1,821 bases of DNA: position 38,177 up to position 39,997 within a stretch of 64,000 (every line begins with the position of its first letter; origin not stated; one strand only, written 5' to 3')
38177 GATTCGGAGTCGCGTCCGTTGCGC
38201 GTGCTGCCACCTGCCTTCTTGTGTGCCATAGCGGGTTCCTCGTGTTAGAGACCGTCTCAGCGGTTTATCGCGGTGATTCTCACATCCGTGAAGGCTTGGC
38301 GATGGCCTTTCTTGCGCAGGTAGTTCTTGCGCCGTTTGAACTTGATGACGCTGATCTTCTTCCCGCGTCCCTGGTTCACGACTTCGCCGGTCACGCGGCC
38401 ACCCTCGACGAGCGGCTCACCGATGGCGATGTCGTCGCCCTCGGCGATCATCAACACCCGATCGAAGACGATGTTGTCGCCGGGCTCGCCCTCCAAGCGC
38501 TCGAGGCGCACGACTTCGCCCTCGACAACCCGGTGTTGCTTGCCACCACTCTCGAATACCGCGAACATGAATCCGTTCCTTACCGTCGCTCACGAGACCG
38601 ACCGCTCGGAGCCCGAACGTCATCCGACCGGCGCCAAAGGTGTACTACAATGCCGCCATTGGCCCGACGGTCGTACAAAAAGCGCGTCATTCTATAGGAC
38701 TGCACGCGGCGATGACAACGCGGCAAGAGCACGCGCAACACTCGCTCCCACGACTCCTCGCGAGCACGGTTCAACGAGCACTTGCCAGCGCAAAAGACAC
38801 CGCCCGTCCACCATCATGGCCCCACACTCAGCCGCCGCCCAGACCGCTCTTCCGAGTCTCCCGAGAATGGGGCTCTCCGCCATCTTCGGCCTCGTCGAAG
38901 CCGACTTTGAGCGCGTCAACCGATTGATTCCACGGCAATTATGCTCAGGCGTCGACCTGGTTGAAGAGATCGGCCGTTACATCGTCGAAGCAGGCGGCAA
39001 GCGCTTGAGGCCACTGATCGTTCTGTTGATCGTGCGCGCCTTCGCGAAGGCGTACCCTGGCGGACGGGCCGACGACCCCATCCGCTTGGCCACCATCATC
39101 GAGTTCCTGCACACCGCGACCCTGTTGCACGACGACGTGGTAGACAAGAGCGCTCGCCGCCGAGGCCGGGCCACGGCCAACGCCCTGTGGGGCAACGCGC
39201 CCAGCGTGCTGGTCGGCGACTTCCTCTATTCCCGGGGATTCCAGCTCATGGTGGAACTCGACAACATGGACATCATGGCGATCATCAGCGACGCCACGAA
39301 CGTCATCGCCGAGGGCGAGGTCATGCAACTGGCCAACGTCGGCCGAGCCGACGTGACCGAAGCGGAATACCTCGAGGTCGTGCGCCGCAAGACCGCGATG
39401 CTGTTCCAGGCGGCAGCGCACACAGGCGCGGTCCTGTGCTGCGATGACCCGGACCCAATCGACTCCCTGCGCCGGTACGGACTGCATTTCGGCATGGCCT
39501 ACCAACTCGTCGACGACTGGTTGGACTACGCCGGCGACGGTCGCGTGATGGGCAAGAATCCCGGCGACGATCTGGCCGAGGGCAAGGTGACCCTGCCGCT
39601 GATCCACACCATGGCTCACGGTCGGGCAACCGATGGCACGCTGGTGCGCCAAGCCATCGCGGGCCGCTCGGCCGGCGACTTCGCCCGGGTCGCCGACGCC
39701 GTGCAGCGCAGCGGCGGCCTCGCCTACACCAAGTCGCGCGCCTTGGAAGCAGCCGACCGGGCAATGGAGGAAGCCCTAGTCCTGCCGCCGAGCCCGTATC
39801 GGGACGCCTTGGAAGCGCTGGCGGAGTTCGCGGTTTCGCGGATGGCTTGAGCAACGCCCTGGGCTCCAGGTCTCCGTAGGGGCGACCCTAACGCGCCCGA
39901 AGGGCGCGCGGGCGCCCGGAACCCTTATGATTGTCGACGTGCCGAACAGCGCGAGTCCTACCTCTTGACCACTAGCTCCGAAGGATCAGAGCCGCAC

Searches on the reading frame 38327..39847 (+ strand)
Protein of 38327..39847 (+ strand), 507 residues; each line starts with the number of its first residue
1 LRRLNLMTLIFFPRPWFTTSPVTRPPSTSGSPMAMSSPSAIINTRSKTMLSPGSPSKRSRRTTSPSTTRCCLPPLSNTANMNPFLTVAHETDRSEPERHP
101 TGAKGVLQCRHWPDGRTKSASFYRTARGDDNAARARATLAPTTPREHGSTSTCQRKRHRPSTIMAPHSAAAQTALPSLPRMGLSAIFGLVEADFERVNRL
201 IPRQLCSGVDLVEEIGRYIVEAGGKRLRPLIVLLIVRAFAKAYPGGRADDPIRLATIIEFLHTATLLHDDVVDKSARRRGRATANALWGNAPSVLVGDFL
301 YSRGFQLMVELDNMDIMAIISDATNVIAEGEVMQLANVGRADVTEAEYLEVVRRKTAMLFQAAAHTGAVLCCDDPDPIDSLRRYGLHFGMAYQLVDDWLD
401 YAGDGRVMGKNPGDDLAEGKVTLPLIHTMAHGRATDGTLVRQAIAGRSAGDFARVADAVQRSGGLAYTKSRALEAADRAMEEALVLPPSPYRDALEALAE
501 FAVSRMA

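Call 12: search_protein_families(library=pfam, proteins=[window:38327-39847:+], max_evalue=0.001)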
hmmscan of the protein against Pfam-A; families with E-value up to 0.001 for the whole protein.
window:38327-39847:+ (507 aa): 1 family
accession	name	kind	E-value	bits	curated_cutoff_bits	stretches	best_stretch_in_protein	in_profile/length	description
PF00348.22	polyprenyl_synt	-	2e-74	250.4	27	1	211-457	3-246/251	Polyprenyl synthetase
